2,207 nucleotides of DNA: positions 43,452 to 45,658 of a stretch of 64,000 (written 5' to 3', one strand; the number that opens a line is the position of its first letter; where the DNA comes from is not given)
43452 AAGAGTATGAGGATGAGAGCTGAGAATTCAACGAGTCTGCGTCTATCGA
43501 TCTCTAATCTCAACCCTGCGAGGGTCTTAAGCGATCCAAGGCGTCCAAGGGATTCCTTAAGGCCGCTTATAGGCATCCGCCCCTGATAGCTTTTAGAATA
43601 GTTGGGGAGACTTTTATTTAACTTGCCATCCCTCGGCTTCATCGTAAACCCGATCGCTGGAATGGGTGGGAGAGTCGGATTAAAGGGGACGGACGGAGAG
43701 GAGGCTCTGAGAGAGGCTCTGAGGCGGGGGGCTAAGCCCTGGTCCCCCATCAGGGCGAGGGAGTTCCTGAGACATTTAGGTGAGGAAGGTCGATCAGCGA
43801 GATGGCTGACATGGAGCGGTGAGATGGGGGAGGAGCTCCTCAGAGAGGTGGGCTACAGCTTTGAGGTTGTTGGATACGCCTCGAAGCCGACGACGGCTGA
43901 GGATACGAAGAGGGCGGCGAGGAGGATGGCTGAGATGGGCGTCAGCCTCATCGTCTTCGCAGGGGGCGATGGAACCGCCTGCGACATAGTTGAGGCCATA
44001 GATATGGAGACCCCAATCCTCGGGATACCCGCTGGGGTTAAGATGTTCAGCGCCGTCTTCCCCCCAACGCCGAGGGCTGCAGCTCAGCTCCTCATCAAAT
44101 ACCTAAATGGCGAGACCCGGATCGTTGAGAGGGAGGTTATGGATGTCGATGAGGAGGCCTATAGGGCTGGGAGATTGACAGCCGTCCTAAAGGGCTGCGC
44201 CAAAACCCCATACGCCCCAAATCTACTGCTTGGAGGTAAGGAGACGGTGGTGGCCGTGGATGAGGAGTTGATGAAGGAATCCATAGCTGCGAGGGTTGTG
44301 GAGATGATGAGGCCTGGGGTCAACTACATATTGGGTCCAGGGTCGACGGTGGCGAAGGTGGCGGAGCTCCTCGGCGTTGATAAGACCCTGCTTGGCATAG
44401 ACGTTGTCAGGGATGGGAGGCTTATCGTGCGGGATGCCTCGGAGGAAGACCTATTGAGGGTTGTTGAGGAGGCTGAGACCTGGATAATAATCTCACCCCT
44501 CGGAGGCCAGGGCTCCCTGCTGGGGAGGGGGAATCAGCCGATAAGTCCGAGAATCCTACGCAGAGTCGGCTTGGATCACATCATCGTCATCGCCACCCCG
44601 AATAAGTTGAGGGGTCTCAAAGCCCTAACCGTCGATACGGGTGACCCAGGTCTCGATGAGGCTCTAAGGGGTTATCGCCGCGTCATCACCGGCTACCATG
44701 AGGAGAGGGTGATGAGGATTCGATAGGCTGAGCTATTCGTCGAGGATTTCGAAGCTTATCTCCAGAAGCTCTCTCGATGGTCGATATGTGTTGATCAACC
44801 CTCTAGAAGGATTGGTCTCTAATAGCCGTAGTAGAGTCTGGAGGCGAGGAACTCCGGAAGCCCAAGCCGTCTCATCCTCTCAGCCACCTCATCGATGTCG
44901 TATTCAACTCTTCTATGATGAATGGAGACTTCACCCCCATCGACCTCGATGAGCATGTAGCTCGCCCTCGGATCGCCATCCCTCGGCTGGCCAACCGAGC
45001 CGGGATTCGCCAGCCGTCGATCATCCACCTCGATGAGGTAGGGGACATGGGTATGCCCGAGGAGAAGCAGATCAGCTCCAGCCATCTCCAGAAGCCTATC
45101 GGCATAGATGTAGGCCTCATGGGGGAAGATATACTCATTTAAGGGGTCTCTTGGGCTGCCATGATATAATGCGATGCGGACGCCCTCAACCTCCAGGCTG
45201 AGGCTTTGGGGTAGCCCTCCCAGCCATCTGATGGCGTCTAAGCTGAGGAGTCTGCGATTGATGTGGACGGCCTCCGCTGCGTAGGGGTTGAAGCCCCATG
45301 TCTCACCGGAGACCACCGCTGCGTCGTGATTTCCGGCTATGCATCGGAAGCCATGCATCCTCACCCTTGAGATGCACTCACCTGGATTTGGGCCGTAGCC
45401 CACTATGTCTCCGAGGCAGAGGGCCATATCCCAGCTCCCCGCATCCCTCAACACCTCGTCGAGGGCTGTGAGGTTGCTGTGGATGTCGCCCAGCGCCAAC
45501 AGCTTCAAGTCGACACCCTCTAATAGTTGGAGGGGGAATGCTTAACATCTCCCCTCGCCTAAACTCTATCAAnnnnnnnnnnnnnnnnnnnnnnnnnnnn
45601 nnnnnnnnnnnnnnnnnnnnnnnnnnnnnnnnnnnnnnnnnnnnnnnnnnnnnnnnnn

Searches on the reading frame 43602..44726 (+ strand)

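Call 3: search_protein_families(library=pfam, proteins=[window:43602-44726:+], max_evalue=0.01)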
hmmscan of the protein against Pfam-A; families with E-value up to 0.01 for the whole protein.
window:43602-44726:+ (374 aa): 3 families
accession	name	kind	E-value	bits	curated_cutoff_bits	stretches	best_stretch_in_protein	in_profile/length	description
PF01513.26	NAD_kinase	-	7.9e-24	84.9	25.5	1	11-171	1-129/130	ATP-NAD kinase N-terminal domain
PF20143.4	NAD_kinase_C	-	4.9e-16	59.1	23.7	1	239-372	3-125/126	ATP-NAD kinase C-terminal domain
PF00781.29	DAGK_cat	-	3e-08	33.8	23.6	1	76-145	15-90/125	Diacylglycerol kinase catalytic domain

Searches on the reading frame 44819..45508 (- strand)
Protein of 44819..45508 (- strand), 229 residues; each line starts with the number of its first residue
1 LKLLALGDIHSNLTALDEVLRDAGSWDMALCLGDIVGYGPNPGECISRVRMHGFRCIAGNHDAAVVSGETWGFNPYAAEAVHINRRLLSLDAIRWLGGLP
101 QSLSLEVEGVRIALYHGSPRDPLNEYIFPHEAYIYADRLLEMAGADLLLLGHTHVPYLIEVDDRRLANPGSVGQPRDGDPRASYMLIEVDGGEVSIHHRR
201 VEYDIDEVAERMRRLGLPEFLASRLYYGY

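Call 3: search_protein_families(library=pfam, proteins=[window:44819-45508:-], max_evalue=0.01)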
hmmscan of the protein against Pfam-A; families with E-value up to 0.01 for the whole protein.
window:44819-45508:- (229 aa): 2 families
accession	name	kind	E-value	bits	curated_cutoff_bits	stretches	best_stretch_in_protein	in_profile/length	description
PF12850.12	Metallophos_2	-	6.7e-24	85.1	27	1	1-191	1-153/154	Calcineurin-like phosphoesterase superfamily domain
PF00149.33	Metallophos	-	1.8e-12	48.5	21.5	1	1-156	1-191/191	Calcineurin-like phosphoesterase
